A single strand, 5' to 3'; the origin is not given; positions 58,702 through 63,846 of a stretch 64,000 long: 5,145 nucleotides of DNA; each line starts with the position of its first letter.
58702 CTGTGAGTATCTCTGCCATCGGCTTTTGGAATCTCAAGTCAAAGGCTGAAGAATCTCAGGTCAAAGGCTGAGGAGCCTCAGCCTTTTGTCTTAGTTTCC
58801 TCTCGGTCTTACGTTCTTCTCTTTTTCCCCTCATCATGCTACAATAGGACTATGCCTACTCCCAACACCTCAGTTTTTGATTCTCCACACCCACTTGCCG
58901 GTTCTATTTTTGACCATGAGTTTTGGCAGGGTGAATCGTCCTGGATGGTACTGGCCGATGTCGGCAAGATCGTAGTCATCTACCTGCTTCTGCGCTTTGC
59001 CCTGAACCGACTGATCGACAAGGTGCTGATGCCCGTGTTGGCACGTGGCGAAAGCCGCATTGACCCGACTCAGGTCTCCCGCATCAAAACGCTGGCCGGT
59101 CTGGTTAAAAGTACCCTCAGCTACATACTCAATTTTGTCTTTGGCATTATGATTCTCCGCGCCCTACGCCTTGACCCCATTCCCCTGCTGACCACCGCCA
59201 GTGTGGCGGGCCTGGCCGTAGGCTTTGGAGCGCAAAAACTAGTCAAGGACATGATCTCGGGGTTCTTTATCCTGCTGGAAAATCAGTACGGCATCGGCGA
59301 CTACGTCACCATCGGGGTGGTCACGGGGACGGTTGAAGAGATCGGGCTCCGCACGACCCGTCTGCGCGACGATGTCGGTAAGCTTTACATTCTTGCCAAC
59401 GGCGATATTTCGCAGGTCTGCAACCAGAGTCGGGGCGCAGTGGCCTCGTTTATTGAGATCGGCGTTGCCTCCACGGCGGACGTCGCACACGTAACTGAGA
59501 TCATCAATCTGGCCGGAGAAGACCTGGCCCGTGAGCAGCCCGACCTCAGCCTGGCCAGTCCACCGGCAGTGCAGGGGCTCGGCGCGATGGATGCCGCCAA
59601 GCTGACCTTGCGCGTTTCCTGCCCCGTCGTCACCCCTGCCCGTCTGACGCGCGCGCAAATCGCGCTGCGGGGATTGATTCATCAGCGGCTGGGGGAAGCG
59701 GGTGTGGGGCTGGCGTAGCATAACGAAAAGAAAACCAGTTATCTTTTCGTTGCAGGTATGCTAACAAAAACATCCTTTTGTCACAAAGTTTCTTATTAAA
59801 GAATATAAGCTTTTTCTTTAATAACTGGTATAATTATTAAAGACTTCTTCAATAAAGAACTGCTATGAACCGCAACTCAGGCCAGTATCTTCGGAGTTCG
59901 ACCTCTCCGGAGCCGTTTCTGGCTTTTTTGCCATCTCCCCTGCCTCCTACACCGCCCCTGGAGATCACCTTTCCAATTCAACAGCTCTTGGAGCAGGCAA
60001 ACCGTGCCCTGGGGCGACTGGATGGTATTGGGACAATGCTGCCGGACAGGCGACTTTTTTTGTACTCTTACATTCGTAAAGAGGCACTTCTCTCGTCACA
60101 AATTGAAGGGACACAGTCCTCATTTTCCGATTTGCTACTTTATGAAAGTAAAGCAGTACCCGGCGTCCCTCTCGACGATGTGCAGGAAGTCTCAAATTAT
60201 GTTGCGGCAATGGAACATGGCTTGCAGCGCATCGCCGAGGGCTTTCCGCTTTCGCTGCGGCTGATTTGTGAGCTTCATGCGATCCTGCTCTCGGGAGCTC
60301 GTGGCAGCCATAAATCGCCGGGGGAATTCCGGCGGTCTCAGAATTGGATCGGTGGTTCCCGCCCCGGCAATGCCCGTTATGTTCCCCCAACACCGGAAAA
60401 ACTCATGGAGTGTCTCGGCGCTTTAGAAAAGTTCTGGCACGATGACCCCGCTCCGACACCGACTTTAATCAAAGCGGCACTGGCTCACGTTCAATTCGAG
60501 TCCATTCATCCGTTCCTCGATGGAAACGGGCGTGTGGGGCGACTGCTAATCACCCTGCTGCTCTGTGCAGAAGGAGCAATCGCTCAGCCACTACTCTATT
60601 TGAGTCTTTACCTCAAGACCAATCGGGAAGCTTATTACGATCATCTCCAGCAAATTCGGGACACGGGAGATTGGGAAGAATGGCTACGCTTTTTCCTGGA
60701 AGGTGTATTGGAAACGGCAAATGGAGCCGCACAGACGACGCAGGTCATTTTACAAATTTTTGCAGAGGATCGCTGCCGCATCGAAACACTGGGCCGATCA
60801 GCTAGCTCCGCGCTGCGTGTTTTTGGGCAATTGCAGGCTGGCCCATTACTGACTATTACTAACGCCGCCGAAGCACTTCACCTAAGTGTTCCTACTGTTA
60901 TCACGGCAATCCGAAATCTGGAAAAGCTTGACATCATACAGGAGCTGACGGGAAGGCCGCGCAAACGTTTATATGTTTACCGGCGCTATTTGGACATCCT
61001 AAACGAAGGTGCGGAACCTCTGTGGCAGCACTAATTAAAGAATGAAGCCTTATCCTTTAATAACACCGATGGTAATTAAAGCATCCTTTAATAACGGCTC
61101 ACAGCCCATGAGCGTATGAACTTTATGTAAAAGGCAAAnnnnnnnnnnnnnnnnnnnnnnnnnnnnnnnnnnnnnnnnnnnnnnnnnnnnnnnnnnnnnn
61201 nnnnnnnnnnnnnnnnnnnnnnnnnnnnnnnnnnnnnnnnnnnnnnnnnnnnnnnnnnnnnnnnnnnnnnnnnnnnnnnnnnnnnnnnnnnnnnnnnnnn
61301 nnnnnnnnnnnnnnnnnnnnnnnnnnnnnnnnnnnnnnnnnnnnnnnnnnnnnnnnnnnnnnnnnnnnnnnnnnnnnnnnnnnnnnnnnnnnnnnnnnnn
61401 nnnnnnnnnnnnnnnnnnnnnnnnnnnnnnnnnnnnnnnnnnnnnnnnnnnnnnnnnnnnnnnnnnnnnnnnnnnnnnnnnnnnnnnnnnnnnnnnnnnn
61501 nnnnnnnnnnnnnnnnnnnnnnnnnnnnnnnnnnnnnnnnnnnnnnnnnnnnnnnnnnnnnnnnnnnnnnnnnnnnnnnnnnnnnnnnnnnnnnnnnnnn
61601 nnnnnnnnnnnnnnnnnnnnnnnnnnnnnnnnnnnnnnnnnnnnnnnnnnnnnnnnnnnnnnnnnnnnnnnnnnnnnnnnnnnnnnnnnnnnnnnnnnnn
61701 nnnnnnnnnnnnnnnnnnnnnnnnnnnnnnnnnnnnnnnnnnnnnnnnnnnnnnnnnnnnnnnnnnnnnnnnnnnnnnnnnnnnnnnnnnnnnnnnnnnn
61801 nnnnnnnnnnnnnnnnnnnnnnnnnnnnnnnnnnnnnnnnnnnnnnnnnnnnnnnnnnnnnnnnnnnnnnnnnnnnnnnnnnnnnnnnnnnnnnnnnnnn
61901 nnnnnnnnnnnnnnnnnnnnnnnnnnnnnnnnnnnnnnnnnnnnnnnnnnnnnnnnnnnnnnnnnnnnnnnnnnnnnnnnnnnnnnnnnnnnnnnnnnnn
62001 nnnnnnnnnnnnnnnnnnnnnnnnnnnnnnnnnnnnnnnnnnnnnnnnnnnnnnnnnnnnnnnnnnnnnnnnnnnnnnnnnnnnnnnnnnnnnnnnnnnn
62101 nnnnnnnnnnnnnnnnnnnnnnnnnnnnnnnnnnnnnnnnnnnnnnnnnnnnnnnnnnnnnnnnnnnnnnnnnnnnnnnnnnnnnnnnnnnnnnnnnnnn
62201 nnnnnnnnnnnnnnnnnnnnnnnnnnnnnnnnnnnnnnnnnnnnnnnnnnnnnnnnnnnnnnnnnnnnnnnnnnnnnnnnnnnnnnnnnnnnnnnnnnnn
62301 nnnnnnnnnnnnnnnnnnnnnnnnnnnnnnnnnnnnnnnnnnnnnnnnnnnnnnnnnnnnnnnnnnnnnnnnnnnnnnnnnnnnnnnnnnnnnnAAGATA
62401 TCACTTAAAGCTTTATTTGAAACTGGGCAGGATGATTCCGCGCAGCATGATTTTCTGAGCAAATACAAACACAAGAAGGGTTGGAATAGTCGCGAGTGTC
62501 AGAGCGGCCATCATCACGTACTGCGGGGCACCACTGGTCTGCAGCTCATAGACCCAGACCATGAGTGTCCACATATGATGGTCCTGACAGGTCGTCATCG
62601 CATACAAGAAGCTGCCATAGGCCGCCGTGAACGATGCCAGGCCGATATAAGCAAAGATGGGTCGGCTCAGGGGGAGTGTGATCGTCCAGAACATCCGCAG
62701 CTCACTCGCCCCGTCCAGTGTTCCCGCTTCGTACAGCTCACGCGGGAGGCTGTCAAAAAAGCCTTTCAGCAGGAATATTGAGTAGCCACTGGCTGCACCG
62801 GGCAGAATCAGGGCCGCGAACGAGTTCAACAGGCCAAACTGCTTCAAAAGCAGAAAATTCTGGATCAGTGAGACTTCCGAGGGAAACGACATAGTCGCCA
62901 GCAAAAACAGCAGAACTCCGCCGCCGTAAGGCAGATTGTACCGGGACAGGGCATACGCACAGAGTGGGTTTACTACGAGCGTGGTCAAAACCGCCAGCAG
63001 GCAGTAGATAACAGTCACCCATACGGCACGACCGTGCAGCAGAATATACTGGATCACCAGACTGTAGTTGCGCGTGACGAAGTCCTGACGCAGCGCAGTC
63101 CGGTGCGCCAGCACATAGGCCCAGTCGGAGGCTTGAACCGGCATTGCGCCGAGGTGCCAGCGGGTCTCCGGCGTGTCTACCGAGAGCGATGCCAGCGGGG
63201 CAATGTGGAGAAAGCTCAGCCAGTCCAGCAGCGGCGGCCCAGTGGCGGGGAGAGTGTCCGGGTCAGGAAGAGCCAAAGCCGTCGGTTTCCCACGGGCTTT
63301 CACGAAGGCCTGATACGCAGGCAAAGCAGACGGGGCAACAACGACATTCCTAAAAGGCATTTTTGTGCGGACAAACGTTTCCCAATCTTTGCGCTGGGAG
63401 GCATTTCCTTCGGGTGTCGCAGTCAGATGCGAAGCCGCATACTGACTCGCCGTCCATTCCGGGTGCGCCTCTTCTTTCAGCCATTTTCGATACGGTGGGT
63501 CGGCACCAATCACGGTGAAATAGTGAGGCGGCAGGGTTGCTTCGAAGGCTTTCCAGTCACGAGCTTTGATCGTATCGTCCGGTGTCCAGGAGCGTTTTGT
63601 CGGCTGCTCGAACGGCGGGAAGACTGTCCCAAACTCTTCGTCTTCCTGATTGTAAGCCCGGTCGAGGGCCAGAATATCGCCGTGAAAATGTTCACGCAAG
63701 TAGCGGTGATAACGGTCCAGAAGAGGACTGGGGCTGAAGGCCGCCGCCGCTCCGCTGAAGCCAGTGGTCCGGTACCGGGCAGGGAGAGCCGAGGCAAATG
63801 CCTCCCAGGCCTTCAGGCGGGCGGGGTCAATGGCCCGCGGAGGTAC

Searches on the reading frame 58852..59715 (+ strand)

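Call 66: search_protein_families(library=pfam, proteins=[window:58852-59715:+], max_evalue=0.00001)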
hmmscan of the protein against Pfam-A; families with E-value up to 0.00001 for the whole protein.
window:58852-59715:+ (288 aa): 1 family
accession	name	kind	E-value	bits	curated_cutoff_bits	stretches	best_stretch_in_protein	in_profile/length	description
PF00924.24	MS_channel_2nd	-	3.2e-19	69.2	20.2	1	130-194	2-68/68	Mechanosensitive ion channel, beta-domain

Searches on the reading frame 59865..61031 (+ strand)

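Call 80: search_protein_families(library=ncbifam, proteins=[window:59865-61031:+], max_evalue=0.001)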
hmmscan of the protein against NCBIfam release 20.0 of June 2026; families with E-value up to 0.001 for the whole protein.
window:59865-61031:+ (389 aa): 3 families
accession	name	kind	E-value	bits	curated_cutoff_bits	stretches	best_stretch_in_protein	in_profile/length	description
NF046030.1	ProtAdlyltaseSoFic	equivalog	5.2e-42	144.1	550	1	25-381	12-357/361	protein adenylyltransferase Fic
NF041381.1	XopAC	subfamily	6.1e-05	21.9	450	1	111-227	286-405/451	XopAC/AvrAC family type III secretion system effector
NF040876.1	RHE_PE00001_fam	equivalog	0.00022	20.6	250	1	198-368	209-366/371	RHE_PE00001 family protein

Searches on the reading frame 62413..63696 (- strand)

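Call 80: search_protein_families(library=ncbifam, proteins=[window:62413-63696:-], max_evalue=0.001)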
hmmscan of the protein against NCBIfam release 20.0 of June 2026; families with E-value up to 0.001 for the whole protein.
window:62413-63696:- (427 aa): 6 families
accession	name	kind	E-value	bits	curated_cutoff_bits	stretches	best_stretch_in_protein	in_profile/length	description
NF008210.0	PRK10973.1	equivalog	1.4e-23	84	297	1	229-422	81-277/281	sn-glycerol-3-phosphate ABC transporter permease UgpE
NF008231.0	PRK10998.1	equivalog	1.9e-18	67.1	261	1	225-422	85-290/296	maltose ABC transporter permease MalG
NF040932.1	ABC_arch_GlcU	equivalog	5.7e-12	45.8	340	1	224-422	61-265/272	glucose ABC transporter permease GlcU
TIGR01581.1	Mo_ABC_porter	hypoth_equivalog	1.5e-07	31.1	210.3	1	223-409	21-223/225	ABC transporter permease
NF008232.0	PRK10999.1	equivalog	2.2e-06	26.7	392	1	305-363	389-447/520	maltose ABC transporter permease MalF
TIGR02141.1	modB_ABC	equivalog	0.00056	19.6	182.6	0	264-409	54-202/208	molybdate ABC transporter permease subunit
